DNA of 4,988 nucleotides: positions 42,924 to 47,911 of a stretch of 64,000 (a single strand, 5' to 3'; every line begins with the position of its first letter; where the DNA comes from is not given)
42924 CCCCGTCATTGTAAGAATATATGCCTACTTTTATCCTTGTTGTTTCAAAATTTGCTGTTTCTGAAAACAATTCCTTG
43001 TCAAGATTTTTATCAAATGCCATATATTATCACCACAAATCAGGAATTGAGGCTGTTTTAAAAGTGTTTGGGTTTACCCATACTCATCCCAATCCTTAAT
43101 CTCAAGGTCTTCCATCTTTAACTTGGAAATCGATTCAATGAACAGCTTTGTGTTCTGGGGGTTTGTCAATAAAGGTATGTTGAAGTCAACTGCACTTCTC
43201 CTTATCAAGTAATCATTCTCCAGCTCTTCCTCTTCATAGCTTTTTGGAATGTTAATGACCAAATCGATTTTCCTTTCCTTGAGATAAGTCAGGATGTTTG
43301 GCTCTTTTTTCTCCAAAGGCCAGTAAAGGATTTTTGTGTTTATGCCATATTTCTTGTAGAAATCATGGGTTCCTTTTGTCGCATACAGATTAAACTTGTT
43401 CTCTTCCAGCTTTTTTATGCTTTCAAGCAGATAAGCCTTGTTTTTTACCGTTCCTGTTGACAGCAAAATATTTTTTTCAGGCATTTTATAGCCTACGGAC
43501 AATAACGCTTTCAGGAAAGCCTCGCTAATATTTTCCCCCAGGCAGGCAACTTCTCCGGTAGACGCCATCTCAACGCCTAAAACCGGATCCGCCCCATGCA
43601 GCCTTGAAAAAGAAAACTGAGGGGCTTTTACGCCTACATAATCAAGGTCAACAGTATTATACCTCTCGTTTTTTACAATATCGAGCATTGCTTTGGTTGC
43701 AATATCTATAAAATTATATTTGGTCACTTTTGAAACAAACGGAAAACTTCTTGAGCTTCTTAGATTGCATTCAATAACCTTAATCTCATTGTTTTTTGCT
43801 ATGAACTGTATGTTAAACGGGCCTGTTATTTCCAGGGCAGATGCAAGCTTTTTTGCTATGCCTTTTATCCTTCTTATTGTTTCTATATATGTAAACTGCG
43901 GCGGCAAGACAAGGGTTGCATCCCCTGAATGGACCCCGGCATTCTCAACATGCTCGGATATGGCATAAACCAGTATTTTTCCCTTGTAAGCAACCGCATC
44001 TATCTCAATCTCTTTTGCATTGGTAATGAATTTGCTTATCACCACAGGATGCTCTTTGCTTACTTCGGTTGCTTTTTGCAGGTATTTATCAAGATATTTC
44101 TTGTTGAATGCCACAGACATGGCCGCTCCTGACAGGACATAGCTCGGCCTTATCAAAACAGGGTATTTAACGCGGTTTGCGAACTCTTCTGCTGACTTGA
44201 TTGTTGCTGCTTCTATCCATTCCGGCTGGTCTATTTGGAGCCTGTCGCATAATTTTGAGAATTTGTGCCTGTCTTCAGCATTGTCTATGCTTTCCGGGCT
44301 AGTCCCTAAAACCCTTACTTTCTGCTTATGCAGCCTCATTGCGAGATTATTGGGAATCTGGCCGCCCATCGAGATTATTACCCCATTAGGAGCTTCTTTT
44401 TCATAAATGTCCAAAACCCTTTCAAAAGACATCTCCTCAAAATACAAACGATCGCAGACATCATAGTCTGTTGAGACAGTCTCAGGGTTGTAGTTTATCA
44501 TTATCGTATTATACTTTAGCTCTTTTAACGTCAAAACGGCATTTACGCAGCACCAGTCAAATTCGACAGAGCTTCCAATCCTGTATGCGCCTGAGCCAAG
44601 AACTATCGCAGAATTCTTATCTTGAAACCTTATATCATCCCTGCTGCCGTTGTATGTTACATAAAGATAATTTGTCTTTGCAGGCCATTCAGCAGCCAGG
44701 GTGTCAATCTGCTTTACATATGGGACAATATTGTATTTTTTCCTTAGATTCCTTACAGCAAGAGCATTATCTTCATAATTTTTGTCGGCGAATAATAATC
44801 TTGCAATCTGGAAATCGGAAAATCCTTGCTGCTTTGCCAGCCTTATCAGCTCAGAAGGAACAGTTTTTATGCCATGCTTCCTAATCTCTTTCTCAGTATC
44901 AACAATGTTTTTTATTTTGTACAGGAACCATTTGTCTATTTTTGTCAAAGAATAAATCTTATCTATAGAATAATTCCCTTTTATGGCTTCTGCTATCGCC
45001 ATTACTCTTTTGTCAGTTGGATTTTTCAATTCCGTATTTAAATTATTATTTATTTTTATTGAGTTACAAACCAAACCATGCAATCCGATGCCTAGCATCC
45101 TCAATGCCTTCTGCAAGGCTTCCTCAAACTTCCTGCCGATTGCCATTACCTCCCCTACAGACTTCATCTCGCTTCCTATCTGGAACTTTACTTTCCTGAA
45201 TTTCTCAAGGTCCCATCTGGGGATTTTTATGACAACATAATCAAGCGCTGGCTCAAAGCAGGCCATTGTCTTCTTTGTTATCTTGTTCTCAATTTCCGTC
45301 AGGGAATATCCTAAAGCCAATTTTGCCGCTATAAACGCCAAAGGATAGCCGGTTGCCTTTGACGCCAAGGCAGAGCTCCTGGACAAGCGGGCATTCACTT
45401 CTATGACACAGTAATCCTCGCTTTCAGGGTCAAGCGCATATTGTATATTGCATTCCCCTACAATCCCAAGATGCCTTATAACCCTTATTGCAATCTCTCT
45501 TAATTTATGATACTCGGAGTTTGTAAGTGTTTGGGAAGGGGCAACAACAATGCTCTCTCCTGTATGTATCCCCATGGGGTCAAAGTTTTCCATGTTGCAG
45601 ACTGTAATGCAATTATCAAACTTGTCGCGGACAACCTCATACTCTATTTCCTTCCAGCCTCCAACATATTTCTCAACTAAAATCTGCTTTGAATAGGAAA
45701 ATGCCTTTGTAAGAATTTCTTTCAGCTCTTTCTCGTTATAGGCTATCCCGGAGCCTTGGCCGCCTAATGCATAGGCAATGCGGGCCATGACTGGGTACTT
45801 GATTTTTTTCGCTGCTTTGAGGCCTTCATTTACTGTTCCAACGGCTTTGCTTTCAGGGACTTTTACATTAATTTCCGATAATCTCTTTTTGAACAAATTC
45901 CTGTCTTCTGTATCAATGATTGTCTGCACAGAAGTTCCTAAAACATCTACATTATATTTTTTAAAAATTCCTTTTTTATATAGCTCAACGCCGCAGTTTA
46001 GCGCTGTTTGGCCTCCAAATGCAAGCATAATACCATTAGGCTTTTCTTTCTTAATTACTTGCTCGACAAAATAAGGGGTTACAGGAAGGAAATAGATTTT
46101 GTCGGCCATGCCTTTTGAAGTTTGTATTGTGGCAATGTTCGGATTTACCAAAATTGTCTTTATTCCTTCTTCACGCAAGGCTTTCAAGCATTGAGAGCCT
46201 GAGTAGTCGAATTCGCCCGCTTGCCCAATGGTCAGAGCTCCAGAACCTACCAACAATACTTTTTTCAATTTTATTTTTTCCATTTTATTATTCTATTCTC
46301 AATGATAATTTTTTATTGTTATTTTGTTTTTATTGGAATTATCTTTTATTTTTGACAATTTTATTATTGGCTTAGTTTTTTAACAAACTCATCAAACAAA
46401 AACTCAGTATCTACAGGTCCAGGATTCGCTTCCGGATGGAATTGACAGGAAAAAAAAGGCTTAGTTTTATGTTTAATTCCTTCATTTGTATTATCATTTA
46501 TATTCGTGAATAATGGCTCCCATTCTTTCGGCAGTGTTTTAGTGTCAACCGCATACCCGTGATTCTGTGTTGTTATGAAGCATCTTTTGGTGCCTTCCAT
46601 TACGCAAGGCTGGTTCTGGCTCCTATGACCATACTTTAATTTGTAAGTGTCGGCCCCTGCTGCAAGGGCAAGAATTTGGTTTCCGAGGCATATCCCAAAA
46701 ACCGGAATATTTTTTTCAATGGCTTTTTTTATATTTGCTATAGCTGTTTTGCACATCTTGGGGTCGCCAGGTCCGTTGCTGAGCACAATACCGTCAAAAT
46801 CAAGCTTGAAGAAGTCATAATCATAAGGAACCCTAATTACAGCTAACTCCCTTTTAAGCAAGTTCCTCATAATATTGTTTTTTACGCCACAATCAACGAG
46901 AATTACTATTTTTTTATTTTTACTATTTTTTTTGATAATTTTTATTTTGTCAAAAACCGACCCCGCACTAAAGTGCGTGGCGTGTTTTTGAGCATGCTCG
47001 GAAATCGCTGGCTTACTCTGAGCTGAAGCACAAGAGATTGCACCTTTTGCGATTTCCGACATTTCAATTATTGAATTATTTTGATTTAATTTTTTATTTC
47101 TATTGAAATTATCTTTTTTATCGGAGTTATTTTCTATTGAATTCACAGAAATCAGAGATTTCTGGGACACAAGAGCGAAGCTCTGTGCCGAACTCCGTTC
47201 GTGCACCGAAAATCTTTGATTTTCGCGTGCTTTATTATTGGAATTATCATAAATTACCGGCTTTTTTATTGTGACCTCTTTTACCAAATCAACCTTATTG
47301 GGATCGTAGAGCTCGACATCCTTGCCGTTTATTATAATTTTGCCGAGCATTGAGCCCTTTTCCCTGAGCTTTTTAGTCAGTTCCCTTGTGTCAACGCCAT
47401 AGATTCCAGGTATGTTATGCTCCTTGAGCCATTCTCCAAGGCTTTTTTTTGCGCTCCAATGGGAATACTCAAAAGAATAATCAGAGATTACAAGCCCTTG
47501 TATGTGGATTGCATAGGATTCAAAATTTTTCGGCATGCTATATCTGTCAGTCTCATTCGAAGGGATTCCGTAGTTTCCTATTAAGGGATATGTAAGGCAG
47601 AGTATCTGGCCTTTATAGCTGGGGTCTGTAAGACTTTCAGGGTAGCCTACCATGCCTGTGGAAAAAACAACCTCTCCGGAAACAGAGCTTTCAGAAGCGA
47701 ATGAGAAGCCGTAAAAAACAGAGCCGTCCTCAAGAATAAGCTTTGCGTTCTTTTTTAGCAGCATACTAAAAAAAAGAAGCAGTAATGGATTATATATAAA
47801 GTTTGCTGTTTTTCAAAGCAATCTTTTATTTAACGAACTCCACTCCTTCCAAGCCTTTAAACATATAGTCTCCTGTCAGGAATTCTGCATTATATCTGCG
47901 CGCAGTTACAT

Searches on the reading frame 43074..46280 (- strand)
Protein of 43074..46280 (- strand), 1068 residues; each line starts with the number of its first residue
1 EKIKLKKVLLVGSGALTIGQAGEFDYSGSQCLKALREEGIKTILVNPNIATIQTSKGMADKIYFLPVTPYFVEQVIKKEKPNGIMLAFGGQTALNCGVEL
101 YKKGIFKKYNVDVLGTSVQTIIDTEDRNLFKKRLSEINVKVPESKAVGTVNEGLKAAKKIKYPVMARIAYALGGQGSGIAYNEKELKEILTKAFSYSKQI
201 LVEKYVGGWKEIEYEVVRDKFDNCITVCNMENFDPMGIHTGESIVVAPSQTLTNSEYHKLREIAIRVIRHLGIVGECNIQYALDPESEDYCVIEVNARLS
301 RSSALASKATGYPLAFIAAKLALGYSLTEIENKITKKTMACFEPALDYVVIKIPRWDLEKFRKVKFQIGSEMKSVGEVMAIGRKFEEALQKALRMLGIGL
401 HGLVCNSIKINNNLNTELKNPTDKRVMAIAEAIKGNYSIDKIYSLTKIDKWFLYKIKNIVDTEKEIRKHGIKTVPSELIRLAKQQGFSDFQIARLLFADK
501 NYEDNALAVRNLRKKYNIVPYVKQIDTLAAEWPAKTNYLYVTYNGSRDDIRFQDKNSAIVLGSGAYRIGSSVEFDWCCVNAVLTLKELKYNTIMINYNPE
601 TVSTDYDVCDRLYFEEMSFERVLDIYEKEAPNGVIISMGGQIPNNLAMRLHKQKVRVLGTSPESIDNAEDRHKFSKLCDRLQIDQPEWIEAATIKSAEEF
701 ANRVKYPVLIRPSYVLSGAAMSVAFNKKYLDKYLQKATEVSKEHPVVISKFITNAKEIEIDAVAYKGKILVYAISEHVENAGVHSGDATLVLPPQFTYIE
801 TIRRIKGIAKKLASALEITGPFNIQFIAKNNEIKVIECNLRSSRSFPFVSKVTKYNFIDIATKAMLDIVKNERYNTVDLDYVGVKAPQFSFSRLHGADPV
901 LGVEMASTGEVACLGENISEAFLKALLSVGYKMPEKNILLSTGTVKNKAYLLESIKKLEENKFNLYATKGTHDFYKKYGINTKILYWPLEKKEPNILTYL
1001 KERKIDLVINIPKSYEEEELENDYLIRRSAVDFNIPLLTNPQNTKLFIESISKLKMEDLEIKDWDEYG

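Call 73: search_protein_families(library=pfam, proteins=[window:43074-46280:-], max_evalue=0.00001)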
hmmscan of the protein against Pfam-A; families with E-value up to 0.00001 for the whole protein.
window:43074-46280:- (1068 aa): 8 families
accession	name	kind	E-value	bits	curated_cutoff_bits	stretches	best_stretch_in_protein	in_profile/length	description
PF02786.22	CPSase_L_D2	-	2.2e-108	361.1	19.8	2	126-329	1-210/211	Carbamoyl-phosphate synthase L chain, ATP binding domain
PF25596.1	CPSase_L_D1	-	5.5e-93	307.3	27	2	555-666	2-117/118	Carbamoyl phosphate synthase preATP-grasp domain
PF02787.25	CPSase_L_D3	-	2.2e-30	104.9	26.6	1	417-495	2-79/80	Carbamoyl-phosphate synthetase large chain, oligomerisation domain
PF02222.28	ATP-grasp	-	1.8e-20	73.8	27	2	678-841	3-162/179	ATP-grasp domain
PF02142.27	MGS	-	5.8e-20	71.7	24.1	1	951-1039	2-94/94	MGS-like domain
PF07478.18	Dala_Dala_lig_C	-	9.7e-16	58.3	24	1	155-297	30-174/204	D-ala D-ala ligase C-terminus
PF15632.11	ATPgrasp_Ter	-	3.2e-12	46.8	29.1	1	756-873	14-116/131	ATP-grasp in the biosynthetic pathway with Ter operon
PF02655.19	ATP-grasp_3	-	2.3e-07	31.5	23.2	0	126-300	3-158/160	ATP-grasp domain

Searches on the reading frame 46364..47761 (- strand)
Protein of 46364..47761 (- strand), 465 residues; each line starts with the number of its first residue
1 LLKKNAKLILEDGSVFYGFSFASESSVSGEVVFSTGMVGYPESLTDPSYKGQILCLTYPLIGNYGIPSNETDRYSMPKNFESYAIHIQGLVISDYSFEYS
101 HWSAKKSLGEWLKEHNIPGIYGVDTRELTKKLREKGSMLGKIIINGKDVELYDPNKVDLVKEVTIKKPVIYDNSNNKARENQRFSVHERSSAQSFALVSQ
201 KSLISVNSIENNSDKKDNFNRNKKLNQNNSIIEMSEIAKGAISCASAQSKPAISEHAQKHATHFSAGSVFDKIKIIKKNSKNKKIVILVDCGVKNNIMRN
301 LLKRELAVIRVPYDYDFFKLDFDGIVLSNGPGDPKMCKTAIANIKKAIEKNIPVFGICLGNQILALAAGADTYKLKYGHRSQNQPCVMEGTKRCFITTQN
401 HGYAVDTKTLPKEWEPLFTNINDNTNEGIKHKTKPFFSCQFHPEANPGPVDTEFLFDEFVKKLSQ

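Call 73: search_protein_families(library=pfam, proteins=[window:46364-47761:-], max_evalue=0.00001)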
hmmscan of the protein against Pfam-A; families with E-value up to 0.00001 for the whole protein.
window:46364-47761:- (465 aa): 3 families
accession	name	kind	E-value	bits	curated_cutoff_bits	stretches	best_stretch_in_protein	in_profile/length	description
PF00117.34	GATase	-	2.8e-56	190.7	22.8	1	288-461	2-189/190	Glutamine amidotransferase class-I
PF00988.28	CPSase_sm_chain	-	2.3e-51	173.3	27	1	8-142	1-126/126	Carbamoyl-phosphate synthase small chain, CPSase domain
PF07722.19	Peptidase_C26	-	2.3e-08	34.5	20.5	0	338-374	92-128/219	Peptidase C26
